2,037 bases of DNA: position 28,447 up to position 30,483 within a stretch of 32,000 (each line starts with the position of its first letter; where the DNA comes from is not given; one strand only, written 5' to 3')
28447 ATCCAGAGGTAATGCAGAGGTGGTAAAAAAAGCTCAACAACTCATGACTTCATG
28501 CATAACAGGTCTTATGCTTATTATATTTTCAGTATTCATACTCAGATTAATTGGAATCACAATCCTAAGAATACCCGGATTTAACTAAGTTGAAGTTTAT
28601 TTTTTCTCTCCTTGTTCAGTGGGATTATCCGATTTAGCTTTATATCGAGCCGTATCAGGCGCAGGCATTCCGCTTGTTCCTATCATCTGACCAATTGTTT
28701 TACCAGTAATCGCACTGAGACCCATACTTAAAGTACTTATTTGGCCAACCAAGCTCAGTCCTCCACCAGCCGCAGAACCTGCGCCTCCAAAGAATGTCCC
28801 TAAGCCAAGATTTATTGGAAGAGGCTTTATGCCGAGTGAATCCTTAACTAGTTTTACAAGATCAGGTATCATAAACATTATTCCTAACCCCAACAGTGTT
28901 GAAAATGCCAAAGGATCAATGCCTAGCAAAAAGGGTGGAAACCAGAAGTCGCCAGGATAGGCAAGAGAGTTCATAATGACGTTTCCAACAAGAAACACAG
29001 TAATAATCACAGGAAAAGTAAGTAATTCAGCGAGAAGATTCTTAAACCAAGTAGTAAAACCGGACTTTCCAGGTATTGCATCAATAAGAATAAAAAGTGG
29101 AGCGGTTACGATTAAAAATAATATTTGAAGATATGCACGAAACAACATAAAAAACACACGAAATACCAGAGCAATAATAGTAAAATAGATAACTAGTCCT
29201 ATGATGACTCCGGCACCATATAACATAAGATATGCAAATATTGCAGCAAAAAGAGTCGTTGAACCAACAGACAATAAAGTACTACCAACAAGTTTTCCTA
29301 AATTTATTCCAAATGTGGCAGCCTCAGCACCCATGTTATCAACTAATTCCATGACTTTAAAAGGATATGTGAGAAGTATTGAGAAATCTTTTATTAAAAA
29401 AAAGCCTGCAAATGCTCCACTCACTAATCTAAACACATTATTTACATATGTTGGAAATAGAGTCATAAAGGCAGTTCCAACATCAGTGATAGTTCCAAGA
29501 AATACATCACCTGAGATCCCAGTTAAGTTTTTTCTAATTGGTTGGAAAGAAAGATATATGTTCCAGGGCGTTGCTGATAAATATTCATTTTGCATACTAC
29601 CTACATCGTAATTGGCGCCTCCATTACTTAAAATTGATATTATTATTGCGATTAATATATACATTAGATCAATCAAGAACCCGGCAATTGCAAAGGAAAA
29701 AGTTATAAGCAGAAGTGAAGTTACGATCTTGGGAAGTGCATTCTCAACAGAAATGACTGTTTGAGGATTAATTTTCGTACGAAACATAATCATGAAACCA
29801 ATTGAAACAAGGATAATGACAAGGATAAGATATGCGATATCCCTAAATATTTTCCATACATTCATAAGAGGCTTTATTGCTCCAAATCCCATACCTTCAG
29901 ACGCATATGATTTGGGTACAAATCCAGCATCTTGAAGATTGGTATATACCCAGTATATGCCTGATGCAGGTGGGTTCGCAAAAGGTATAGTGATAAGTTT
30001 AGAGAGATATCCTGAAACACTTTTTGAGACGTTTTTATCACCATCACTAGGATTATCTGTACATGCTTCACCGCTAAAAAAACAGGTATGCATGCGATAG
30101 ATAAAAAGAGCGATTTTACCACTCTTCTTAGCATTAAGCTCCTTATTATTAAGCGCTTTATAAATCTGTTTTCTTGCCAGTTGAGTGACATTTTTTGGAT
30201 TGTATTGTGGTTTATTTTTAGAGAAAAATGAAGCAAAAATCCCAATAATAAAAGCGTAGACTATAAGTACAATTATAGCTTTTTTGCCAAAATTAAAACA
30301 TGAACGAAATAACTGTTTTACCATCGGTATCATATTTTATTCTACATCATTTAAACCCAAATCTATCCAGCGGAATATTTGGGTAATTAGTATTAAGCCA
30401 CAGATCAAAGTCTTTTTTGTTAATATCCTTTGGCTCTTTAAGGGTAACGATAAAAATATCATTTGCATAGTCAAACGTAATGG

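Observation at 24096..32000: Five-gene envelope cluster with T4SS-like parts but no motor ATPase, built around a 1224-aa orphan protein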

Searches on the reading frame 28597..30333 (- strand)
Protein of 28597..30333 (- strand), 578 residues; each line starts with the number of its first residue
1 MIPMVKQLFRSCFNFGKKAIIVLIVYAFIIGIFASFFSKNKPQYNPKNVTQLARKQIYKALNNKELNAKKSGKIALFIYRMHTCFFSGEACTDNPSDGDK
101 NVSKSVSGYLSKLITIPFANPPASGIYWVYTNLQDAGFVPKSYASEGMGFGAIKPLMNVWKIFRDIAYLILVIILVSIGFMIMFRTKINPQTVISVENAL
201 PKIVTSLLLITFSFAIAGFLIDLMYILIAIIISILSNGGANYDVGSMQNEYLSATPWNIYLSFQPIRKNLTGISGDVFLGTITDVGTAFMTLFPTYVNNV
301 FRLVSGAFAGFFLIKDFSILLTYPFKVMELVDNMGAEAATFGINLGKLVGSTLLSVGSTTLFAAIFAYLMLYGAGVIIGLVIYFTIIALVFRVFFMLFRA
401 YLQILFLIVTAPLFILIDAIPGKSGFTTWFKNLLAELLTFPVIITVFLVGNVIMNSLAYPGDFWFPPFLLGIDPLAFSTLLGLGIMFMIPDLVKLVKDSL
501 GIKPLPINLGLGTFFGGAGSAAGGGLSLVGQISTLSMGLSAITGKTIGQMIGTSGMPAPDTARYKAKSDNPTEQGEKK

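Call 3: search_protein_families(library=pfam, proteins=[window:28597-30333:-], max_evalue=1)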
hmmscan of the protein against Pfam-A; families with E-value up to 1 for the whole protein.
window:28597-30333:- (578 aa): 0 families

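Call 4: search_protein_families(library=ncbifam, proteins=[window:28597-30333:-], max_evalue=1)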
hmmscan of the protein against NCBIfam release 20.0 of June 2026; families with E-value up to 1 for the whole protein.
window:28597-30333:- (578 aa): 1 family
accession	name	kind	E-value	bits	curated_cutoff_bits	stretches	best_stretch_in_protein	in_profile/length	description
NF041554.1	SA1362_fam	subfamily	0.048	13.8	42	1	4-43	16-55/70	SA1362 family protein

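Call 9: find_encoding_contigs(protein=window:28597-30333:-, flank=10000, max_places=6)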
Protein window:28597-30333:- (578 aa): 13 contigs read that carry it; 6 places shown.
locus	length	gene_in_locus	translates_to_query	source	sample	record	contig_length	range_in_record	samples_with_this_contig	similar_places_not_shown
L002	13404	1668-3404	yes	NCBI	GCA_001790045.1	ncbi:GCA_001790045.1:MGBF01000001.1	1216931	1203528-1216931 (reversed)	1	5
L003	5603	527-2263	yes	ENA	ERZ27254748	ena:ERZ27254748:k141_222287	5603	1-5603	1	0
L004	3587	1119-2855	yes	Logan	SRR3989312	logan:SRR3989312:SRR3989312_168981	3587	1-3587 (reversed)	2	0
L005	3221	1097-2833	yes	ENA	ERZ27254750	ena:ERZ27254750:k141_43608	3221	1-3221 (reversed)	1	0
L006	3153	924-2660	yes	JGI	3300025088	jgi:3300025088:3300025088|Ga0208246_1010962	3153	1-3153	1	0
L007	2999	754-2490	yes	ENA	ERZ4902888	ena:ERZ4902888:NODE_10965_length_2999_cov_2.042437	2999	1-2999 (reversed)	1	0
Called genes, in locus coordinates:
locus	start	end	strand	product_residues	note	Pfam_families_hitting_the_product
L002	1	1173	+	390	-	PF13529:Peptidase_C39_2 (weak)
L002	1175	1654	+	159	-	-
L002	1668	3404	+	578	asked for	-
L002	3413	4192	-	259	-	-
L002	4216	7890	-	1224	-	-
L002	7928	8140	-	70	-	-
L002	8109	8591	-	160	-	PF07650:KH_2 (weak), PF13083:KH_KhpA-B, PF01424:R3H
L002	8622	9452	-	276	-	PF02096:60KD_IMP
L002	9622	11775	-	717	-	PF00133:tRNA-synt_1, PF09334:tRNA-synt_1g (weak), PF13603:tRNA-synt_1_2, PF09334:tRNA-synt_1g (weak), PF08264:Anticodon_1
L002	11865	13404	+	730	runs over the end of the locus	PF10060:DUF2298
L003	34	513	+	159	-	-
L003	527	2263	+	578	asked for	-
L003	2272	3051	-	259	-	-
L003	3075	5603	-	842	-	?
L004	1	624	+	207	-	?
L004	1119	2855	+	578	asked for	-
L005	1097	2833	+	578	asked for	-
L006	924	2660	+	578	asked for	-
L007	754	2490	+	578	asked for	-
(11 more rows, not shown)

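Call 16: find_homologous_proteins(query=window:28597-30333:-, max_evalue=0.001)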
Query window:28597-30333:- (578 aa): 1098 proteins with E <= 0.001 among 8000 candidates; the best 120 are listed.
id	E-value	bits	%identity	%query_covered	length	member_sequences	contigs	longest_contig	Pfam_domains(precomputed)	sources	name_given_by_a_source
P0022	0.0e+0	1248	100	99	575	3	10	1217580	-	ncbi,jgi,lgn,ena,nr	ncbi:hypothetical protein A2446_02600 [Candidatus Roizmanbacteria bacterium RIFOXYC2_FULL_38_9]|nr:M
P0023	0.0e+0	1113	90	100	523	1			-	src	-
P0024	2.1e-198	679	52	99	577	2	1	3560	-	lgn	-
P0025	3.6e-195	668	54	99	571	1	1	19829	-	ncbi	-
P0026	7.7e-183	627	52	95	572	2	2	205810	-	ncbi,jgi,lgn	jgi:hypothetical protein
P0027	2.2e-167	576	47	99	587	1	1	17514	-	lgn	-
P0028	1.2e-160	554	51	88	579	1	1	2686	-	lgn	-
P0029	2.5e-160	553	47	93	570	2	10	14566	-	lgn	-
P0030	3.2e-158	546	47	99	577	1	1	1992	-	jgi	-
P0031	2.4e-156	540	48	99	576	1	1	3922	-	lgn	-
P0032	1.1e-155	538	46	98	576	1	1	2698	-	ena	-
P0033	4.7e-154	532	45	98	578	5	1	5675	-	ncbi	-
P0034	3.2e-152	526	48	93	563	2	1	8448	-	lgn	-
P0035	4.2e-152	526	49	91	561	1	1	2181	-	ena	-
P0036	3.5e-151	523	49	93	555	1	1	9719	-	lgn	-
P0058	5.5e-145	502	47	94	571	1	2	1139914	-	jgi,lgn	jgi:hypothetical protein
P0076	1.8e-141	491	45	90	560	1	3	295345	-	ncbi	-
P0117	9.1e-137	475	47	88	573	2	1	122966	-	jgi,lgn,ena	-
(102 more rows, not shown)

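Call 17: find_encoding_contigs(protein=P0058, flank=10000, max_places=1)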
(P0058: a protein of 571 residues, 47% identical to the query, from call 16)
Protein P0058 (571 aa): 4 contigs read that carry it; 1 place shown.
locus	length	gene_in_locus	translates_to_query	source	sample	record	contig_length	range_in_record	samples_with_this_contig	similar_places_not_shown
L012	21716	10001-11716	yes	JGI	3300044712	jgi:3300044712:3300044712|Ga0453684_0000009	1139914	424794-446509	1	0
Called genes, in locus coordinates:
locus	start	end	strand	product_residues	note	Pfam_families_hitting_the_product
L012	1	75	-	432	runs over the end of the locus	PF00364:Biotin_lipoyl (faint), PF25919:BSH_CusB (faint), PF25917:BSH_RND, PF25954:Beta-barrel_RND_2 (faint), PF25990:Beta-barrel_YknX, PF25967:RND-MFP_C, PF25989:YknX_C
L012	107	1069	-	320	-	PF00512:HisKA, PF02518:HATPase_c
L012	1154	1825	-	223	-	PF00072:Response_reg, PF00486:Trans_reg_C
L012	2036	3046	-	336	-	PF02463:SMC_N (faint)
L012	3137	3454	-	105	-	PF18895:T4SS_pilin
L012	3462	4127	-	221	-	-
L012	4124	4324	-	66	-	-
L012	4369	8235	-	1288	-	PF02861:Clp_N, PF00004:AAA, PF00158:Sigma54_activat (faint), PF17871:AAA_lid_9, PF00004:AAA, PF07724:AAA_2, PF07728:AAA_5, PF10431:ClpB_D2-small, +5 more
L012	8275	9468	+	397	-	PF13529:Peptidase_C39_2 (faint)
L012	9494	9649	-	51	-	-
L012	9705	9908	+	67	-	-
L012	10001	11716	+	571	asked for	-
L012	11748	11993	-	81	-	PF18895:T4SS_pilin (weak)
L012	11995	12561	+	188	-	-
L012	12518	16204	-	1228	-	-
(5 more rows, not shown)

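Call 18: find_encoding_contigs(protein=P0076, flank=10000, max_places=1)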
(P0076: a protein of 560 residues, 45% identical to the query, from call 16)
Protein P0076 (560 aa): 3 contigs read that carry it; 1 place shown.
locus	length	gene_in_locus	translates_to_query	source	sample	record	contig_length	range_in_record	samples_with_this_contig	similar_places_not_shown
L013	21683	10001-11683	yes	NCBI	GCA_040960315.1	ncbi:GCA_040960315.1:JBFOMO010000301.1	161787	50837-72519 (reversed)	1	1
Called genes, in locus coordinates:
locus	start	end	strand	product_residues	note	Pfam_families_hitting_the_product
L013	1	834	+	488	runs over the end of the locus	PF03193:RsgA_GTPase (faint), PF13476:AAA_23 (faint), PF00005:ABC_tran, PF02367:TsaE (faint), PF02463:SMC_N (faint), PF12775:AAA_7 (faint), PF13304:AAA_21 (weak), PF00005:ABC_tran, +5 more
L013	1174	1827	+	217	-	PF06197:DUF998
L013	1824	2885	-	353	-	PF02463:SMC_N, PF13175:AAA_15, PF13476:AAA_23 (weak), PF13514:AAA_27 (weak)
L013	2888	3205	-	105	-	PF18895:T4SS_pilin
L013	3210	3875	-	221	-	-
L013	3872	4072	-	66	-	-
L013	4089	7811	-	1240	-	PF13401:AAA_22 (faint), PF02861:Clp_N, PF00004:AAA, PF17871:AAA_lid_9, PF00004:AAA, PF07724:AAA_2, PF07728:AAA_5, PF10431:ClpB_D2-small, +3 more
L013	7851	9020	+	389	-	-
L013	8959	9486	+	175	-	-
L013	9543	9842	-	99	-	PF01541:GIY-YIG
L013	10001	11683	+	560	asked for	-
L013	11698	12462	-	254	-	-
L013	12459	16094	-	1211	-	-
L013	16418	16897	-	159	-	PF13083:KH_KhpA-B (weak), PF01424:R3H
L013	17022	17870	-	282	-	PF02096:60KD_IMP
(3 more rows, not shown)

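Call 19: find_encoding_contigs(protein=P0117, flank=10000, max_places=1)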
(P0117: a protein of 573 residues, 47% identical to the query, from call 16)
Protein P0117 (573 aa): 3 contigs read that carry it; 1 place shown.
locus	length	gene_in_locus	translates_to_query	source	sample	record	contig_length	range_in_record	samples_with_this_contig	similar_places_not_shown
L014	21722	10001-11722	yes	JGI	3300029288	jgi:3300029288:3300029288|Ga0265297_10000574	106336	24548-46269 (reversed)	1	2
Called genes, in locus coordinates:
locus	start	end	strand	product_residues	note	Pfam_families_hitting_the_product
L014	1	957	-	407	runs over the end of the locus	PF00817:IMS, PF11799:IMS_C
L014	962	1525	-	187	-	PF00717:Peptidase_S24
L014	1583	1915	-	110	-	PF18895:T4SS_pilin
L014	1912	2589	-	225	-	-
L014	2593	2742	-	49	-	-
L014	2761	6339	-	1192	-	PF02861:Clp_N, PF23569:NBD_SMAX1 (weak), PF00004:AAA, PF17871:AAA_lid_9, PF00004:AAA (weak), PF07724:AAA_2, PF07728:AAA_5, PF10431:ClpB_D2-small, +4 more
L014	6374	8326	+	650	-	-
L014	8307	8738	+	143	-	-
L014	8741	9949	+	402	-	PF13539:Peptidase_M15_4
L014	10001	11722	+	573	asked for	-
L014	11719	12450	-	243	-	-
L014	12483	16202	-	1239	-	-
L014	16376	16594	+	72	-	PF13560:HTH_31 (weak), PF12844:HTH_19, PF13443:HTH_26 (weak), PF01381:HTH_3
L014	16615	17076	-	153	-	PF13083:KH_KhpA-B, PF01424:R3H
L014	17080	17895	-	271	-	PF02096:60KD_IMP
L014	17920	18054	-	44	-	PF00468:Ribosomal_L34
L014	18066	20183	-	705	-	PF00133:tRNA-synt_1, PF09334:tRNA-synt_1g, PF13603:tRNA-synt_1_2, PF09334:tRNA-synt_1g, PF08264:Anticodon_1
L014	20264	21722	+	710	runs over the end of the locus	PF10060:DUF2298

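Call 21: search_protein_families(library=pfam, proteins=[L014:6374-8326:+, L014:8307-8738:+, L014:8741-9949:+], max_evalue=0.01)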
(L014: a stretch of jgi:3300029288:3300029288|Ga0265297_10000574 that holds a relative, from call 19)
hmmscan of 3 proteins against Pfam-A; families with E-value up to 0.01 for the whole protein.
L014:6374-8326:+ (650 aa): 1 family
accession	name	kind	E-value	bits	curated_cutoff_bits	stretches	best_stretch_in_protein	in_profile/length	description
PF16118.10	DUF4834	-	0.0046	18.3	27.8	0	8-70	3-64/99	Domain of unknown function (DUF4834)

L014:8307-8738:+ (143 aa): 1 family
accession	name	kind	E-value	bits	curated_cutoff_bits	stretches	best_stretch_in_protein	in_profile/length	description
PF08177.16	SspN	-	0.0057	17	25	0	64-82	21-39/46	Small acid-soluble spore protein N family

L014:8741-9949:+ (402 aa): 1 family
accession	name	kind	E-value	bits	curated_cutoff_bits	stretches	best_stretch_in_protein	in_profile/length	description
PF13539.11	Peptidase_M15_4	-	9.9e-14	52.1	25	1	337-396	6-70/70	D-alanyl-D-alanine carboxypeptidase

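Call 36: find_related_loci(query=A3, collection=genome_contigs, flank=10000)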
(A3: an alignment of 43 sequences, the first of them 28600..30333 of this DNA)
Query A3 (578 aa) in genome_contigs; peptide patterns used: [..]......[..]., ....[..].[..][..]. (x = any residue, [..] = any of these).
227 stretches matched a pattern; 140 encode a relative of the query (tblastn E <= 1e-3); the best 80 are kept; 80 distinct loci.
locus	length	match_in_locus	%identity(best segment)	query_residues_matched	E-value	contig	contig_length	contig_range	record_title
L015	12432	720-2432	54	1-574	0e+0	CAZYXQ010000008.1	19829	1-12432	MAG TPA_asm: uncultured Gammaproteobacteria bacterium isolate binchicken_co22_138 genome assembly, contig: NODE_2937_len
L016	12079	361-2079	52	1-576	0e+0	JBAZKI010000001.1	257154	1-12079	MAG: Patescibacteria group bacterium isolate SO_2017_LW4_14 scaffold_128_c1_LW137-91_2017, whole genome shotgun sequence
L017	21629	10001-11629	44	10-565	8e-145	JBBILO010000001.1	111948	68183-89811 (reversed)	MAG: Candidatus Roizmanbacteria bacterium isolate QNS170220_bin_210 NODE_8_length_111948_cov_5.83856, whole genome shotg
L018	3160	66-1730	48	7-578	8e-148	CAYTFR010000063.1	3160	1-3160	MAG TPA_asm: uncultured Gammaproteobacteria bacterium isolate binchicken_co275_500 genome assembly, contig: NODE_68486_l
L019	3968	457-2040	46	7-546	3e-145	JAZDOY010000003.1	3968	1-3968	MAG: bacterium isolate MEGAHIT-group-0.802 k141_12803378, whole genome shotgun sequence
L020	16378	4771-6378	45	9-564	1e-140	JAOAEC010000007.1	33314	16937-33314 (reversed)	MAG: Patescibacteria group bacterium isolate SKW25 NODE_7_length_33314_cov_5.803171, whole genome shotgun sequence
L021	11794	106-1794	44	15-569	4e-140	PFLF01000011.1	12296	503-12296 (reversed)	MAG: Candidatus Roizmanbacteria bacterium CG_4_10_14_0_8_um_filter_39_9 CG_4_10_14_0.8_um_filter_scaffold_3088_c, whole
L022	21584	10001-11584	46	36-568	5e-140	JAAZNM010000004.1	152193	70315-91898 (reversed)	MAG: Candidatus Roizmanbacteria bacterium isolate AS27yjCOA_175 24167_AS27, whole genome shotgun sequence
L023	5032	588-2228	43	30-575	3e-140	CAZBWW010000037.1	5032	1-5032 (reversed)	MAG TPA_asm: uncultured Candidatus Saccharibacteria bacterium isolate SRP329715_co1_384 genome assembly, contig: NODE_26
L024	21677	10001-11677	44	1-544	2e-137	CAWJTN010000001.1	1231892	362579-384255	MAG: Candidatus Roizmanbacteria bacterium isolate MFD04408.bin.1.61 genome assembly, contig: contig_30883, whole genome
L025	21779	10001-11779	45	5-575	3e-136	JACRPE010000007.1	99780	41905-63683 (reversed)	MAG: Candidatus Roizmanbacteria bacterium isolate NC_groundwater_1979_Pr3_S-0.2um_40_30 scaffold_299161, whole genome sh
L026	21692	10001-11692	42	5-576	4e-136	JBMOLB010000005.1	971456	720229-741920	MAG: Patescibacteria group bacterium isolate Betzabe_MAG013 MAG013_5, whole genome shotgun sequence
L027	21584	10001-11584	44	10-560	5e-136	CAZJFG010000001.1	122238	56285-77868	MAG TPA_asm: uncultured Gammaproteobacteria bacterium isolate SRP278314_co1_17 genome assembly, contig: NODE_162_length_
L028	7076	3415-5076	45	7-571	1e-135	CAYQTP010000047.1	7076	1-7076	MAG TPA_asm: uncultured Gammaproteobacteria bacterium isolate SRP050083_co3_164 genome assembly, contig: NODE_12271_leng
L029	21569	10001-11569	45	10-541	4e-135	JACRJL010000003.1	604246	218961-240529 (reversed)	MAG: Candidatus Roizmanbacteria bacterium isolate NC_groundwater_1828_Pr3_B-0.1um_37_28 SR-2_scaffold_141_2534256, whole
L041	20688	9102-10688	45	7-542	5e-126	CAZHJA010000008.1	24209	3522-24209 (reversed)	MAG TPA_asm: uncultured Gammaproteobacteria bacterium isolate binchicken_co181_24 genome assembly, contig: NODE_3046_len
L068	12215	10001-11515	39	1-515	1e-116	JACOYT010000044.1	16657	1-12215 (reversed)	MAG: Candidatus Roizmanbacteria bacterium isolate NC_groundwater_186_Ag_S-0.1um_43_13 S4_GD2017_2_S1_scaffold_2213, whol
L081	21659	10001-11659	42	5-570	7e-113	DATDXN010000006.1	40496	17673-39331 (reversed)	MAG TPA_asm: Patescibacteria group bacterium isolate SMAG_U8140 k141_1141892, whole genome shotgun sequence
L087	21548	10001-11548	41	13-533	4e-110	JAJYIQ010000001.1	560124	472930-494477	MAG: bacterium isolate DBS2-1.bin128 NODE_4_length_560124_cov_14.299098, whole genome shotgun sequence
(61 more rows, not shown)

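Call 41: find_encoding_contigs(protein=P0022, flank=10000, max_places=6)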
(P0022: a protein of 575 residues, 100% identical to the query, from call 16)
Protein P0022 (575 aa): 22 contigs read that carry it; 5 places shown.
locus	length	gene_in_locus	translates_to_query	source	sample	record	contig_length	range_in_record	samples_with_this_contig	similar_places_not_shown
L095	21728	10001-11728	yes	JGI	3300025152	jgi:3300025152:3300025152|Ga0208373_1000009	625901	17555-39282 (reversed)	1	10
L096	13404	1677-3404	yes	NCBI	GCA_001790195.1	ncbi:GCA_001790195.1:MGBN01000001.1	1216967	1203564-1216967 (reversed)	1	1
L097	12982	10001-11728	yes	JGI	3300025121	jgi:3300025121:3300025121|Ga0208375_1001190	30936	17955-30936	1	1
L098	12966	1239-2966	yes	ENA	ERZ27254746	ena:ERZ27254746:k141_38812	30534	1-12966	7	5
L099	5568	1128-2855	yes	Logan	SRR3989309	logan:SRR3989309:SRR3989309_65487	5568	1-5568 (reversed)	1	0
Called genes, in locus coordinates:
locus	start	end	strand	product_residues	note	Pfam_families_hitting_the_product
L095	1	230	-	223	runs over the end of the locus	-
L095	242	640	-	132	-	PF03479:PCC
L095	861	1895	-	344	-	PF02463:SMC_N, PF13175:AAA_15, PF13476:AAA_23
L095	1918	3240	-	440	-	PF00696:AA_kinase, PF13489:Methyltransf_23, PF07021:MetW (weak), PF08241:Methyltransf_11, PF08242:Methyltransf_12, PF13649:Methyltransf_25, PF13847:Methyltransf_31 (weak)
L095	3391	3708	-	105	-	PF18895:T4SS_pilin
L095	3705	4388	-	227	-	-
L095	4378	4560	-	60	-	-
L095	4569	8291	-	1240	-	PF02861:Clp_N, PF23569:NBD_SMAX1 (weak), PF00004:AAA, PF17871:AAA_lid_9, PF00004:AAA, PF07724:AAA_2, PF07728:AAA_5, PF10431:ClpB_D2-small, +6 more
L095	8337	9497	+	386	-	PF13529:Peptidase_C39_2 (weak)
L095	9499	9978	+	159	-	-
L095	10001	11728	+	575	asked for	-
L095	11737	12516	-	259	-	-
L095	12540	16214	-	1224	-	-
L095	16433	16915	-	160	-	PF07650:KH_2 (weak), PF13083:KH_KhpA-B, PF01424:R3H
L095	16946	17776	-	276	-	PF02096:60KD_IMP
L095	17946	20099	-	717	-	PF00133:tRNA-synt_1, PF09334:tRNA-synt_1g (weak), PF13603:tRNA-synt_1_2, PF09334:tRNA-synt_1g (weak), PF08264:Anticodon_1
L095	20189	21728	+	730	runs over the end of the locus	PF10060:DUF2298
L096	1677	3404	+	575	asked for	-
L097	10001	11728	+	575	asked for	-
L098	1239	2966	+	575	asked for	-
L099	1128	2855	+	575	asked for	-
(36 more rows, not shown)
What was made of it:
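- Checked: In a near-identical strain the cluster continues with a Clp-type ATPase, two small membrane proteins and a second pilin (call 41).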

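Call 49: predict_structure(alignment_id=A3)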
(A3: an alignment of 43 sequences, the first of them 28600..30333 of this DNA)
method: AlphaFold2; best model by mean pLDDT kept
length: 578 residues; sequences in the alignment: 43
mean_pLDDT: 75.4   pTM: 0.58
mean pLDDT of the five models: 75.4, 74.4, 74.1, 70.7, 68.9
residues with pLDDT >= 90: 74; 70-90: 332; 50-70: 109; < 50: 63
segments of 3 or more residues with pLDDT < 50: 120-130, 132-134, 137-145, 334-344, 552-578
pLDDT, mean of each block of 10 residues (from residue 1): 80 87 89 76 70 83 84 86 85 79 79 59 45 48 54 78 85 85 78 81 87 88 90 85 82 83 68 61 84 85 85 76 58 47 53 75 81 84 87 90 92 87 87 95 93 77 71 82 92 93 75 60 57 59 64 42 42 41
secondary structure, 60 per line:
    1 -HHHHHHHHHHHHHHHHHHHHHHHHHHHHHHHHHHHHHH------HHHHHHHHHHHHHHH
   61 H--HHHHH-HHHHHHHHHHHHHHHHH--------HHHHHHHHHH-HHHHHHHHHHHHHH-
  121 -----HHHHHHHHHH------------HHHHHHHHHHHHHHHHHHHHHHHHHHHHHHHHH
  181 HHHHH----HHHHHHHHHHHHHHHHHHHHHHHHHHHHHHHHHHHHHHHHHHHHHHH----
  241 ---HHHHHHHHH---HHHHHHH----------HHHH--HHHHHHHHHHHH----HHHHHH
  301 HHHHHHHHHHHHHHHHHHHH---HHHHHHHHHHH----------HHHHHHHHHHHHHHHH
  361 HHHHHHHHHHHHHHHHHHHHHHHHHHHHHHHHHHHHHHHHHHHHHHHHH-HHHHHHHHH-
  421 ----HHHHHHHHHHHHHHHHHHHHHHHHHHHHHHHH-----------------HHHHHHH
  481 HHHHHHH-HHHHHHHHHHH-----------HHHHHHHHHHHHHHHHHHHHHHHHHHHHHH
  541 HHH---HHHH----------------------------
elements in order: H2-39 H46-61 H64-68 H70-86 H95-104 H106-119 H126-135 H148-185 H190-236 H244-252 H256-262 H273-276 H279-290 H295-320 H324-334 H345-409 H411-419 H425-456 H474-487 H489-499 H511-543 H547-550
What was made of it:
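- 28597..30333 (-): 578-aa polytopic membrane protein with at least 8 TM helices, a ~125-aa extracytoplasmic region with an invariant Cys84/Cys91 pair, and a Gly-rich C-terminal tail. Candidate divergent VirB6-like platform or channel protein. AF2 model: pLDDT 75.4, pTM 0.58 (call 49).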

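Call 51: search_solved_structures(query=A3, max_evalue=10)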
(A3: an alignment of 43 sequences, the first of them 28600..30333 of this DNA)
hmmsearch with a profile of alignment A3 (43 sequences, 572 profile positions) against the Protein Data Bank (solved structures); distinct sequences matched with E-value up to 10: 0.
